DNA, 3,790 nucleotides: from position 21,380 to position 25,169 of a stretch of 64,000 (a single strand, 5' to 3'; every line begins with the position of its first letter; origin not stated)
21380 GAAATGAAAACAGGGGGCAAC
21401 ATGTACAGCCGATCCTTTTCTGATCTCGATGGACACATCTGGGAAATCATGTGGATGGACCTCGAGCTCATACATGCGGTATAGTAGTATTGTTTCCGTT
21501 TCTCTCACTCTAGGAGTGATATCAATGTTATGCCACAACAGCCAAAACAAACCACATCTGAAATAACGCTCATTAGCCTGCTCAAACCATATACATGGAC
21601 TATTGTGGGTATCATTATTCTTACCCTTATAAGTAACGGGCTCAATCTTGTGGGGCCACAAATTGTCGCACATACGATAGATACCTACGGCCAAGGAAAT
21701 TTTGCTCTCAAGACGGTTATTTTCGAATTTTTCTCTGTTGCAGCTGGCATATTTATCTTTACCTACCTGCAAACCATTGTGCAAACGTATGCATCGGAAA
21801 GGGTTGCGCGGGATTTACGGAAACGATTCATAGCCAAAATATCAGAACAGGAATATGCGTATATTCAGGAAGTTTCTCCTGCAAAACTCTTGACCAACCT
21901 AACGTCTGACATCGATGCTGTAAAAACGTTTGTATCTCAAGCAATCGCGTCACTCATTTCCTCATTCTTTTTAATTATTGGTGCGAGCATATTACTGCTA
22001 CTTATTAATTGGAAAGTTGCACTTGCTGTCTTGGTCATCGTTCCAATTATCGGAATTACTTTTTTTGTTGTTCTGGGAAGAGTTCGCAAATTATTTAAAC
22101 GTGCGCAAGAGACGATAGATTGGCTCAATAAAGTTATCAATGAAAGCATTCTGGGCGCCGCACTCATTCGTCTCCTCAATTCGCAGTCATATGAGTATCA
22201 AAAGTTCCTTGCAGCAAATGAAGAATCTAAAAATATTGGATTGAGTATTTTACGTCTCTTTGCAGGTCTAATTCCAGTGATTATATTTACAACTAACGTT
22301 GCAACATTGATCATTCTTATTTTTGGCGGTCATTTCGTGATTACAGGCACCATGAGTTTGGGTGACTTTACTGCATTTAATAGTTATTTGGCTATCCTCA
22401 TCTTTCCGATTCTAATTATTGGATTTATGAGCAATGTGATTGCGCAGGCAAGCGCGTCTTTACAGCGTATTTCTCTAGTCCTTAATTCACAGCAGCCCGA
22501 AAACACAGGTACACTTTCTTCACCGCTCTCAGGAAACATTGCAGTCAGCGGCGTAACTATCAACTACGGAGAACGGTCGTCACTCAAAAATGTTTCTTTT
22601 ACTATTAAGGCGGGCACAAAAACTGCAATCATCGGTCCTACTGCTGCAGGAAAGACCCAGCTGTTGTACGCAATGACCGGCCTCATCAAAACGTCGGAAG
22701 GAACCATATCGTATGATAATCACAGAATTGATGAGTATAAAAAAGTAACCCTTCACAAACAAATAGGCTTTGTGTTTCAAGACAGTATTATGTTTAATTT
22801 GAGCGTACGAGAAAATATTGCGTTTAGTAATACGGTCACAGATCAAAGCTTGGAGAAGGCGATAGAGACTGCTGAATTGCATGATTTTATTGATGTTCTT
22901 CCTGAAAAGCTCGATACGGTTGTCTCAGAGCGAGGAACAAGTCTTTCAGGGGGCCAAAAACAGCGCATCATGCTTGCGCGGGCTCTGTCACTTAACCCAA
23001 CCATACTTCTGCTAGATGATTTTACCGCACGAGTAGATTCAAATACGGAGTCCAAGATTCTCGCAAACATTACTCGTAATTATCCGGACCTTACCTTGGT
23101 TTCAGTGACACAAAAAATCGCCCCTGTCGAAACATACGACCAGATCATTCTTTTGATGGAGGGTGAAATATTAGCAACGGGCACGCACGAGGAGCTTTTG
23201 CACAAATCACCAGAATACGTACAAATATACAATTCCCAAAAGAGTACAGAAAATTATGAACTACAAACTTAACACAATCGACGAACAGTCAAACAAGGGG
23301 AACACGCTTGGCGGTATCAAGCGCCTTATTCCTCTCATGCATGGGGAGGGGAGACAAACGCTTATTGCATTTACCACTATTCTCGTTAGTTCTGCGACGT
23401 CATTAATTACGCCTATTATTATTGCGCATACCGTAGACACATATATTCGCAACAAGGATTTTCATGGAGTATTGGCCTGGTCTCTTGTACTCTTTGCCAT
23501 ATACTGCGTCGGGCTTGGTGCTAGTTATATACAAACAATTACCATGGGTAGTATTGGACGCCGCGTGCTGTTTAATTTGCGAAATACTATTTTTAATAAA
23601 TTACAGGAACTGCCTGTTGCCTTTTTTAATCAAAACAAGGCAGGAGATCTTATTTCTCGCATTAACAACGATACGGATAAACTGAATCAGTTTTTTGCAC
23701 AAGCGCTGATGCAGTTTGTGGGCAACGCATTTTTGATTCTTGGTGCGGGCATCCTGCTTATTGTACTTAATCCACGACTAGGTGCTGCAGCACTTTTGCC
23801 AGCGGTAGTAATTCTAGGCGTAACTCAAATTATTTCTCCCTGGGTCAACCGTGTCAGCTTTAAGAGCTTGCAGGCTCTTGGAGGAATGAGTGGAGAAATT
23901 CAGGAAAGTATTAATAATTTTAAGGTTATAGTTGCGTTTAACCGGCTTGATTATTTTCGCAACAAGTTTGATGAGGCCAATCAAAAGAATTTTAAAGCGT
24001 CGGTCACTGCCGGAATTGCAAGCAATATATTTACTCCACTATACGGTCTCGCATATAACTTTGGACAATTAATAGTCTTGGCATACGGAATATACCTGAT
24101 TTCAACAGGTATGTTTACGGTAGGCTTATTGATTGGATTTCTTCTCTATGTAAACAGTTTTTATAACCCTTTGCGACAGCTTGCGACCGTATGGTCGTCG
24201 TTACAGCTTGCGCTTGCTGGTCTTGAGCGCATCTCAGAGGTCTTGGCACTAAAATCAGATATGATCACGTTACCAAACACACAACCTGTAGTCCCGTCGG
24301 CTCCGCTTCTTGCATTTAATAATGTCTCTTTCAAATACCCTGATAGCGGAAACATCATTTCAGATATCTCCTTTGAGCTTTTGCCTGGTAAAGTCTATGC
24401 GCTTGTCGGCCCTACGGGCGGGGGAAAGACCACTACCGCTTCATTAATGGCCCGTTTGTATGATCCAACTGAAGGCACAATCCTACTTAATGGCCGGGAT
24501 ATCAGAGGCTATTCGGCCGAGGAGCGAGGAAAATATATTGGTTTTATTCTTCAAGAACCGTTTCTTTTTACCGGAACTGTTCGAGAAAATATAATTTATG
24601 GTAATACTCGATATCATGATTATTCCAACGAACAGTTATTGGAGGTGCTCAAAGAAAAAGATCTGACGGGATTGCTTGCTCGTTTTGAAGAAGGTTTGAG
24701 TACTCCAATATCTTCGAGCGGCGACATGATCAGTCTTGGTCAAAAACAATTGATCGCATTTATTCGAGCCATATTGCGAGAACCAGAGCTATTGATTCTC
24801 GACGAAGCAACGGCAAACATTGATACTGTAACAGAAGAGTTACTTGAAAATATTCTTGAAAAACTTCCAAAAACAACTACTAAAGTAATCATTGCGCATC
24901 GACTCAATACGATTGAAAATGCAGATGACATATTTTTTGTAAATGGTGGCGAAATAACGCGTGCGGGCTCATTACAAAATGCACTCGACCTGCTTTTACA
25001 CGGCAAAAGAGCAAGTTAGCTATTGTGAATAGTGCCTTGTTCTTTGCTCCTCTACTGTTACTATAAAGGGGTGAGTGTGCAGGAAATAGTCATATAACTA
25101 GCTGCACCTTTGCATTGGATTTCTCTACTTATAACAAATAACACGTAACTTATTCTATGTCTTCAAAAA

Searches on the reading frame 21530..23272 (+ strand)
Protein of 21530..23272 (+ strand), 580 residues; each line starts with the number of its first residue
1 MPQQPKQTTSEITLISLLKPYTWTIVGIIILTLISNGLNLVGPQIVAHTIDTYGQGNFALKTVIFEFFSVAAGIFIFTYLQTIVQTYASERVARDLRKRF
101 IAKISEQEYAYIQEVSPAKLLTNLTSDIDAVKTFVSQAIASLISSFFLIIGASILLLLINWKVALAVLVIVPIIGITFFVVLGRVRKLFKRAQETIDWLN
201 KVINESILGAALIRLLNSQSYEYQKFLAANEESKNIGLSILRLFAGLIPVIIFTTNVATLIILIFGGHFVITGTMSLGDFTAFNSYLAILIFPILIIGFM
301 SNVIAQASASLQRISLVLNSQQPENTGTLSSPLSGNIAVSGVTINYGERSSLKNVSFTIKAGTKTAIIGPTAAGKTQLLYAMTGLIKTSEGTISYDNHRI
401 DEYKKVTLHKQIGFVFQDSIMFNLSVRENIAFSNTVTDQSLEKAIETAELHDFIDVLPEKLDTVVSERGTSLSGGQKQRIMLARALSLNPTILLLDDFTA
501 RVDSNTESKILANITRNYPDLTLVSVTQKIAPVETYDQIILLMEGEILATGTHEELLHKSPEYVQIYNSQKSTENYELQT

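Call 67: search_protein_families(library=pfam, proteins=[window:21530-23272:+], max_evalue=0.0001)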
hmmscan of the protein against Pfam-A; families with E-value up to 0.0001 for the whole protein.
window:21530-23272:+ (580 aa): 2 families
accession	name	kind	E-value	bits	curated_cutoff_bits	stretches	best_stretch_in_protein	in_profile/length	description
PF00664.28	ABC_membrane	-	7.1e-46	157.5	28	1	28-293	4-273/274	ABC transporter transmembrane region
PF00005.33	ABC_tran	-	4.3e-32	112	25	1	352-500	1-137/137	ABC transporter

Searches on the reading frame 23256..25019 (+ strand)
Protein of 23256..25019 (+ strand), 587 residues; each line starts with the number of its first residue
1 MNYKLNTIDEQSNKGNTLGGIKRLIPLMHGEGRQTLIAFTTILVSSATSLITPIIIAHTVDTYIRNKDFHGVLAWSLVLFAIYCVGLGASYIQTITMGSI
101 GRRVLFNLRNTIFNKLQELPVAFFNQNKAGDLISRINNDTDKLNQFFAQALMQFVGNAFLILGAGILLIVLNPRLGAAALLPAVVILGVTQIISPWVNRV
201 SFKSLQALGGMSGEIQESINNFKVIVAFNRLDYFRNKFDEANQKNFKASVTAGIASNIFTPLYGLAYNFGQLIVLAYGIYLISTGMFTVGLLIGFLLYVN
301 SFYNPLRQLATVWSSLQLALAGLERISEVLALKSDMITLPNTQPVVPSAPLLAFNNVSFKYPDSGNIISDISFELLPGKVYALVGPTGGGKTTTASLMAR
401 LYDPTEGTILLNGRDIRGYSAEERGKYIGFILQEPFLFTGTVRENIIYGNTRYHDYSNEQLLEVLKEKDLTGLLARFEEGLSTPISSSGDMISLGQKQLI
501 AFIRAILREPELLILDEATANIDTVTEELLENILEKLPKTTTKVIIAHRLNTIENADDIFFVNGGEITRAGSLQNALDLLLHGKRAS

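Call 67: search_protein_families(library=pfam, proteins=[window:23256-25019:+], max_evalue=0.0001)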
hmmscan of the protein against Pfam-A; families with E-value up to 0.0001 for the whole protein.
window:23256-25019:+ (587 aa): 3 families
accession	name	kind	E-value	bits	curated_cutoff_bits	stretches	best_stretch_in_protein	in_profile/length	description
PF00664.28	ABC_membrane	-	3.8e-51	174.8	28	1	36-306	2-274/274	ABC transporter transmembrane region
PF00005.33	ABC_tran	-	1.2e-28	100.9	25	1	369-520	2-137/137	ABC transporter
PF02463.25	SMC_N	-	5e-05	23.3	40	0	419-562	135-211/220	RecF/RecN/SMC N terminal domain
